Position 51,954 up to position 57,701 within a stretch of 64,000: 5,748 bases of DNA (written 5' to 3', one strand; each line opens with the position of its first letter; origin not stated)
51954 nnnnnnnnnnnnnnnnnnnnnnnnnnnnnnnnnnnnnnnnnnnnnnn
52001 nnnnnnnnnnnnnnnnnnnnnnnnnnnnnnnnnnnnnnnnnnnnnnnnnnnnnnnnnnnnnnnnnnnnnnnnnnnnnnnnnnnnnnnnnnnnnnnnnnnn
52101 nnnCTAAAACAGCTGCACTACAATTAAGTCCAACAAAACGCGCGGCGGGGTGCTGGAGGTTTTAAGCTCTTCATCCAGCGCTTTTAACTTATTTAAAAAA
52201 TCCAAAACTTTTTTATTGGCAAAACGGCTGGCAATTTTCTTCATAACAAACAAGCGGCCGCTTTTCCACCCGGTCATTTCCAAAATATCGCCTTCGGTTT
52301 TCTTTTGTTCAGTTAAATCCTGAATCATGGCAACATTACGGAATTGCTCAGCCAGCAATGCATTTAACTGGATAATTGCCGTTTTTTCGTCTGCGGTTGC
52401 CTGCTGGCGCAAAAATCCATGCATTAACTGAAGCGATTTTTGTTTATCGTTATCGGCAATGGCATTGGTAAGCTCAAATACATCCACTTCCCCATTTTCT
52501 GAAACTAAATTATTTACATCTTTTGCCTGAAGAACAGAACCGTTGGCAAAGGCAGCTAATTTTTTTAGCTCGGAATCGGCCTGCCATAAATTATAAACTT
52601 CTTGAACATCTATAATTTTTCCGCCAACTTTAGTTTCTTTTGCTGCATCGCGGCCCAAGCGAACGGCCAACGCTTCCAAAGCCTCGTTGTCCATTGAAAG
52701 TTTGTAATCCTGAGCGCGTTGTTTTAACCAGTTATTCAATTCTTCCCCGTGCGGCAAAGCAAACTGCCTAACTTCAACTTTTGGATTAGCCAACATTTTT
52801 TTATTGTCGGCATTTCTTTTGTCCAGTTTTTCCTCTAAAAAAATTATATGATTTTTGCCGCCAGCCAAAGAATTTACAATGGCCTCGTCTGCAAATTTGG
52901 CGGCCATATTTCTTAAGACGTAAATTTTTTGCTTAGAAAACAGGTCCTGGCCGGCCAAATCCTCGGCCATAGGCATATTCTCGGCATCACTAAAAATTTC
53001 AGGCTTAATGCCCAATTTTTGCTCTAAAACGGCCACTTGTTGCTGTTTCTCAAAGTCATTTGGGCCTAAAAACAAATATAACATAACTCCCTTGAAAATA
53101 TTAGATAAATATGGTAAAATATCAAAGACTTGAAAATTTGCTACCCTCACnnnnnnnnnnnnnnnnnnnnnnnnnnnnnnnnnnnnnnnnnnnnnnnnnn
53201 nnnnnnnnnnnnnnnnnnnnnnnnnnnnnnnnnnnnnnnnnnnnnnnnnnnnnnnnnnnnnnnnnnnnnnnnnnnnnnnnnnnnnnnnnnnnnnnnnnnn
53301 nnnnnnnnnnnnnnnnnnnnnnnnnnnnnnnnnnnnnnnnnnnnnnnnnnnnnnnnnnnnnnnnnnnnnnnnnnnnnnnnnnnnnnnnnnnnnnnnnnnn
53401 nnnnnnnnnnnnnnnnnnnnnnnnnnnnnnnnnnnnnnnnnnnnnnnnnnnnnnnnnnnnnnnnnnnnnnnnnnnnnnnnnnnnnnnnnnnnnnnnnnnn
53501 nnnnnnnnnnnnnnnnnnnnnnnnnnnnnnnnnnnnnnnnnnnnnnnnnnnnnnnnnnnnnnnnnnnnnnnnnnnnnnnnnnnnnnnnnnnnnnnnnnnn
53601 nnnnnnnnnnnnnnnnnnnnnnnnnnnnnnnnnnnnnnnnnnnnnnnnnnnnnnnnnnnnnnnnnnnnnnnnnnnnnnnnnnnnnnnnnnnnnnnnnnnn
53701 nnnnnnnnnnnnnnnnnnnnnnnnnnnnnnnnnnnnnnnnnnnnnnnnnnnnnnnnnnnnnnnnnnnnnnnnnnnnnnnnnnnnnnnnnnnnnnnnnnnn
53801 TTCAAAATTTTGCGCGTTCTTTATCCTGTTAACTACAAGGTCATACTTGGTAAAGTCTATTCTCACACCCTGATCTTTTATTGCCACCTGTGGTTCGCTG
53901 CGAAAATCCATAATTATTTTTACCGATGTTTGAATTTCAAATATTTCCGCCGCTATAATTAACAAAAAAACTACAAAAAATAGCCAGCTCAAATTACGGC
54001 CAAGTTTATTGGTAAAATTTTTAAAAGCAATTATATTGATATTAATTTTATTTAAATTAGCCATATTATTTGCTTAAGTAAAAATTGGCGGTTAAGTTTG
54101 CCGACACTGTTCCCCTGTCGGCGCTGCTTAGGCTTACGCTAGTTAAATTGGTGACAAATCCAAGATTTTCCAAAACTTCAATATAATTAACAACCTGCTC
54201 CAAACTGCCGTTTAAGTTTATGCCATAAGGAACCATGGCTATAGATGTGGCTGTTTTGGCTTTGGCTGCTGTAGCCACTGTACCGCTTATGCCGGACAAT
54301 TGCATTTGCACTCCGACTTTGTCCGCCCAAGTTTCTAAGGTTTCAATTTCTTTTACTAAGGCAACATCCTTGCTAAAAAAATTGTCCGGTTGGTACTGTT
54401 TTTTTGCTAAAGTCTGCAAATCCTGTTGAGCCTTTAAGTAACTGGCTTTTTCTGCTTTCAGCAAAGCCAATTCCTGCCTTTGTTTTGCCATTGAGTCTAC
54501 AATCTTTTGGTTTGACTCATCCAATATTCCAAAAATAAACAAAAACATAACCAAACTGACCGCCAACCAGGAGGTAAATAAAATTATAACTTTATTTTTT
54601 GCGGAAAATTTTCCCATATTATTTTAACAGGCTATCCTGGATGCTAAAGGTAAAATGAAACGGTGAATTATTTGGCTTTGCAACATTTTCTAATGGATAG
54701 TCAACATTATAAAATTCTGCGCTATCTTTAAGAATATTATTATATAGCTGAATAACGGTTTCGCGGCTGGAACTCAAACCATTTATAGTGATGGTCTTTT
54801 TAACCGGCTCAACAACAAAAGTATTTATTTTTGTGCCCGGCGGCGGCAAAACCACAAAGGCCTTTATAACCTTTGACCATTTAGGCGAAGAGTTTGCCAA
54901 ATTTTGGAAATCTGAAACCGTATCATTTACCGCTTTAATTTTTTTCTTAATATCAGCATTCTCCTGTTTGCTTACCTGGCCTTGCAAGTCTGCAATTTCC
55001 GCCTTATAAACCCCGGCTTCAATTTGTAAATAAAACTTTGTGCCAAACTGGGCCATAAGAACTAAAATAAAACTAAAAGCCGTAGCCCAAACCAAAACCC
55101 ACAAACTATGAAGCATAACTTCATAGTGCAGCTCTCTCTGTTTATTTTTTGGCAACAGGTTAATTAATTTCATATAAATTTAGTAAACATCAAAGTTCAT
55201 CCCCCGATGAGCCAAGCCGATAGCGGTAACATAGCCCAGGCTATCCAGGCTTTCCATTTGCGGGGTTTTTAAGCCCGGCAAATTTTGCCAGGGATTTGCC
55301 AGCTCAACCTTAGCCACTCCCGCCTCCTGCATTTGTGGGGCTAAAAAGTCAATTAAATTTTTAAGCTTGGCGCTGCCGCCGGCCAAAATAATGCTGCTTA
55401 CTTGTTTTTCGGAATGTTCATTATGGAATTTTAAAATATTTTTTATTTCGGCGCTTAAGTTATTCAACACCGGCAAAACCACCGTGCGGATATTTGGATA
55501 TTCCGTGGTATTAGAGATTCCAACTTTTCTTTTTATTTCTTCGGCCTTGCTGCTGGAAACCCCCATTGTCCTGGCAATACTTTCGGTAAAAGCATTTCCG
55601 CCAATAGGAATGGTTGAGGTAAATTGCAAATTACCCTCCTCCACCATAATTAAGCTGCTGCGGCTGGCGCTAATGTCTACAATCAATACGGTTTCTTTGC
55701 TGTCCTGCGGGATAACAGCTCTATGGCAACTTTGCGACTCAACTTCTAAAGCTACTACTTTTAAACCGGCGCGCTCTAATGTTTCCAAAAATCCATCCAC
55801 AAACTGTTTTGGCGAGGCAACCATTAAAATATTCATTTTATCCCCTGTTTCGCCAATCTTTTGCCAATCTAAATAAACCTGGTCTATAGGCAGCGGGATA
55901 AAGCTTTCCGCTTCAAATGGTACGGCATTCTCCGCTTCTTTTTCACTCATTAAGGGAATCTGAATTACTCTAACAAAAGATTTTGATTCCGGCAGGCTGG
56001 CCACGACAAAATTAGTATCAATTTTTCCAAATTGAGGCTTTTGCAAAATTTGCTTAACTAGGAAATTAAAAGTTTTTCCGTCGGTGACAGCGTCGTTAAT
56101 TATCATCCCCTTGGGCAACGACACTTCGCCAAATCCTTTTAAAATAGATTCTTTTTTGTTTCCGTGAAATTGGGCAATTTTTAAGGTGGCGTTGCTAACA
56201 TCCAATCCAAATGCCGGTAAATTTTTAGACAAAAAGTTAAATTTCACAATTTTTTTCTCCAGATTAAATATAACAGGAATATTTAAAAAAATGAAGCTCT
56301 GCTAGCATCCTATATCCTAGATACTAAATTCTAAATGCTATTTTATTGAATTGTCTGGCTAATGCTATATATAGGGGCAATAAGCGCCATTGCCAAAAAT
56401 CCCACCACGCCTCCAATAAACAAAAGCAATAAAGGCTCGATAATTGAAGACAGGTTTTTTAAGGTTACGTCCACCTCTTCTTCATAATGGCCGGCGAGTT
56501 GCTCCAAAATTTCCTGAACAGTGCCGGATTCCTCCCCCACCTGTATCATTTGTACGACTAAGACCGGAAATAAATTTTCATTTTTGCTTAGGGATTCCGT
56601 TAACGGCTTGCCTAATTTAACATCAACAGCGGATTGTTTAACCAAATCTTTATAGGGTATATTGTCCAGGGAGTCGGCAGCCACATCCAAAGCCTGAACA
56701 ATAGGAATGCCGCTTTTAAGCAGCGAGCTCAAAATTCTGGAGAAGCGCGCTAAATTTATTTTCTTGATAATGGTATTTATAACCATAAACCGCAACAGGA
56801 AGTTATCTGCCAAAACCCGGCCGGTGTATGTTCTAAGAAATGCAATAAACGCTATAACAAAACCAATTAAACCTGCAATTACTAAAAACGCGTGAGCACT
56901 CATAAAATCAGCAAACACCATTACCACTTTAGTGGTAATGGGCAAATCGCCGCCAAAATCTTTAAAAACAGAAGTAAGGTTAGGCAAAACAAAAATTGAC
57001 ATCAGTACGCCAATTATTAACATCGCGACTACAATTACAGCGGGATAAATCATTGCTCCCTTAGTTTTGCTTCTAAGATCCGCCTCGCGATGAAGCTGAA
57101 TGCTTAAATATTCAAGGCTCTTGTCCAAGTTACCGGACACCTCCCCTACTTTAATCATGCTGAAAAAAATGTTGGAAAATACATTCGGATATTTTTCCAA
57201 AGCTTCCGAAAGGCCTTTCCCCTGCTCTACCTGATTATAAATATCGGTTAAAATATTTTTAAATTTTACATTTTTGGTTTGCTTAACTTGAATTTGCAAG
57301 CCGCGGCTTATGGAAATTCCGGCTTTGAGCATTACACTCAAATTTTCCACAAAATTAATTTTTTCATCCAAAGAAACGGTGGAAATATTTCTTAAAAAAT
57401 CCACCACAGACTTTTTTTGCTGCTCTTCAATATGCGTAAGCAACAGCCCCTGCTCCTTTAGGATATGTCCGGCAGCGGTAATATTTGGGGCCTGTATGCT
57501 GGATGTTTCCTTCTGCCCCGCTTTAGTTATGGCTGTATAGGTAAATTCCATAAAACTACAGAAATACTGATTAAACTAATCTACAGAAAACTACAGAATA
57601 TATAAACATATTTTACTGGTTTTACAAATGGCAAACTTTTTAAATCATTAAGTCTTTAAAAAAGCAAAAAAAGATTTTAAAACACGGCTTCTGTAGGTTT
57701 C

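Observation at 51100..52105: Tandem pair of small GC-rich genes with a duplicated promoter/leader, each separated by its own terminator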

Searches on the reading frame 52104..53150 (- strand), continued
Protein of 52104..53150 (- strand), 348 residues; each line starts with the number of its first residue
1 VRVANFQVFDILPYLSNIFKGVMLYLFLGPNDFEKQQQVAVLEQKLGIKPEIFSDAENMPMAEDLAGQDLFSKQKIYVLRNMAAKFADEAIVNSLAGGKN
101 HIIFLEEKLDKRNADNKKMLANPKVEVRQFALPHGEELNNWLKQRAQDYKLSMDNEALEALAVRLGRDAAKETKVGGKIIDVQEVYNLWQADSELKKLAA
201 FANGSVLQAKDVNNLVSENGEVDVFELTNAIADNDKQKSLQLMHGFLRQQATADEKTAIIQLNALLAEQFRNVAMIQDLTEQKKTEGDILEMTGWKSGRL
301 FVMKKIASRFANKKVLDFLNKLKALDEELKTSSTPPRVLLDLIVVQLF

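Call 90: find_encoding_contigs(protein=P0030, flank=6000, max_places=1)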
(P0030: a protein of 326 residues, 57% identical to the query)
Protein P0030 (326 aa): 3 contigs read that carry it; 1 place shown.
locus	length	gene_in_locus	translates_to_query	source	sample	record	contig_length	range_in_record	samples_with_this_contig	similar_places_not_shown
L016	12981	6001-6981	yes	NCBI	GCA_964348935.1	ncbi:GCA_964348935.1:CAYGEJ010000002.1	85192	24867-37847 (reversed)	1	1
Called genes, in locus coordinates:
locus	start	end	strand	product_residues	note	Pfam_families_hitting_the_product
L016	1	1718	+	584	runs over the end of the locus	PF05157:MshEN, PF00437:T2SSE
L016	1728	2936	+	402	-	PF28597:T2SSF_N (weak), PF00482:T2SSF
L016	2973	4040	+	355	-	PF11104:PilM_2, PF14450:FtsA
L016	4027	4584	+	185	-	-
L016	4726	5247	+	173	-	-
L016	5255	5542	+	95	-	-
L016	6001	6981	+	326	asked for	PF21694:DNA_pol3_delta_C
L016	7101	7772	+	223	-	-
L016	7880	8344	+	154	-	PF13473:Cupredoxin_1, PF07731:Cu-oxidase_2 (faint), PF00127:Copper-bind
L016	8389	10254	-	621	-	PF00009:GTP_EFTU, PF01926:MMR_HSR1, PF22042:EF-G_D2, PF03144:GTP_EFTU_D2, PF00679:EFG_C, PF21018:BipA_C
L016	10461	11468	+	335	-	PF01594:AI-2E_transport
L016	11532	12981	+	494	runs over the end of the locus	PF00479:G6PD_N, PF02781:G6PD_C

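Call 96: search_protein_families(library=pfam, proteins=[L003:1668-2108:-, L003:3699-3929:+], max_evalue=1)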
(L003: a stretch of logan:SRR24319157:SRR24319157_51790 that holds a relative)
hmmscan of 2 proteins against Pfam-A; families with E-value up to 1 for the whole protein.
L003:1668-2108:- (146 aa): 11 families
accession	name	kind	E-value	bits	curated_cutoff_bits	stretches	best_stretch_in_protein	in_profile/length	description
PF05158.18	RNA_pol_Rpc34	-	0.00082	19.3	28.4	1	76-138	22-82/332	RNA polymerase Rpc34 subunit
PF10925.13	DUF2680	-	0.0024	18.4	25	1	90-133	10-53/57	Protein of unknown function (DUF2680)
PF10415.14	FumaraseC_C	-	0.028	15.3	32.5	1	65-93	19-48/54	Fumarase C C-terminus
PF12840.13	HTH_20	-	0.033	14.6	27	1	74-115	10-50/51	Helix-turn-helix domain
PF18468.6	Pfk_N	-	0.036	14.9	26.8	1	50-94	38-79/98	Phosphofructokinase N-terminal domain yeast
PF04182.18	B-block_TFIIIC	-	0.048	14.2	22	1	80-130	16-59/73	B-block binding subunit of TFIIIC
PF22364.1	VID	-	0.12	12.7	27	1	59-85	3-28/64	VirG insertion domain (VID)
PF18114.7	Suv3_N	-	0.13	12.8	24.2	1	51-102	20-71/116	Suv3 helical N-terminal domain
PF11208.13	DUF2992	-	0.2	12.3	23.8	1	72-134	44-105/132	Protein of unknown function (DUF2992)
PF13354.11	Beta-lactamase2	-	0.21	11.3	22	1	71-138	100-177/214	Beta-lactamase enzyme family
PF21180.3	TOP6A-Spo11_Toprim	-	0.38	11.2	24.1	1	47-118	83-152/170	Topoisomerase 6 subunit A/Spo11, Toprim domain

L003:3699-3929:+ (76 aa): 0 families

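Call 103: search_protein_families(library=ncbifam, proteins=[P0124, P0126, P0125], max_evalue=10)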
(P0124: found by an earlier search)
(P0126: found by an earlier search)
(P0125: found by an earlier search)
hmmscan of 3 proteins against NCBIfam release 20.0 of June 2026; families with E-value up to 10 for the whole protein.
P0124 (175 aa): 1 family
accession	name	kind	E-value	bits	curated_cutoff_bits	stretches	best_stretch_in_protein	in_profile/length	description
TIGR00958.1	3a01208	subfamily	0.11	10.8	874.6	1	88-154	142-206/711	antigen peptide transporter 2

P0126 (76 aa): 0 families

P0125 (99 aa): 0 families

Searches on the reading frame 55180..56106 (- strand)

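Call 108: search_protein_families(library=pfam, proteins=[window:55180-56106:-], max_evalue=0.001)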
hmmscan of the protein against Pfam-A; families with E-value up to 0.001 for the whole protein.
window:55180-56106:- (308 aa): 4 families
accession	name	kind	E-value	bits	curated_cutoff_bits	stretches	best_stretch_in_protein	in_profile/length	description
PF11104.14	PilM_2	-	5.2e-40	137.9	27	1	17-302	51-339/340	Type IV pilus assembly protein PilM;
PF14450.12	FtsA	-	3.5e-12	47.2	31.8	1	142-297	2-127/127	Cell division protein FtsA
PF06723.19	MreB_Mbl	-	0.00013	21.4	27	0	129-201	136-214/327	MreB/Mbl protein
PF05134.19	T2SSL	-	0.0007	19.5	25.5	0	31-121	46-132/231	Type II secretion system (T2SS), protein L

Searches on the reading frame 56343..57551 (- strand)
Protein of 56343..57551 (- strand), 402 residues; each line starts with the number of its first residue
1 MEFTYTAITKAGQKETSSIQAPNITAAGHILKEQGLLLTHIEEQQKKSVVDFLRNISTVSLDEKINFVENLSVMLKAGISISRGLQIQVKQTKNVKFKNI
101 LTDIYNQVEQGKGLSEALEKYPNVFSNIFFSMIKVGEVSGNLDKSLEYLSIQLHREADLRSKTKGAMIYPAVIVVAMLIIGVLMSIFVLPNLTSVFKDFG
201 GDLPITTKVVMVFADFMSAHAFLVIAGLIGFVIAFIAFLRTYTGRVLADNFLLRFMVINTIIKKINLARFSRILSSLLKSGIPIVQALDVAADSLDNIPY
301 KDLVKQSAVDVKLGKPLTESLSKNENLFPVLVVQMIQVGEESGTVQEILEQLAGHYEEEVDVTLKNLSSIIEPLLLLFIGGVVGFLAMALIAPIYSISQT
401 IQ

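Call 108: search_protein_families(library=pfam, proteins=[window:56343-57551:-], max_evalue=0.001)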
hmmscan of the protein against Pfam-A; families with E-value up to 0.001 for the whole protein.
window:56343-57551:- (402 aa): 1 family
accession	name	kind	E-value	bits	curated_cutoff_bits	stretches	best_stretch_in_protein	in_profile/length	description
PF00482.28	T2SSF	-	5.1e-61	204.6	25.2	2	270-393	1-125/125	Type II secretion system (T2SS), protein F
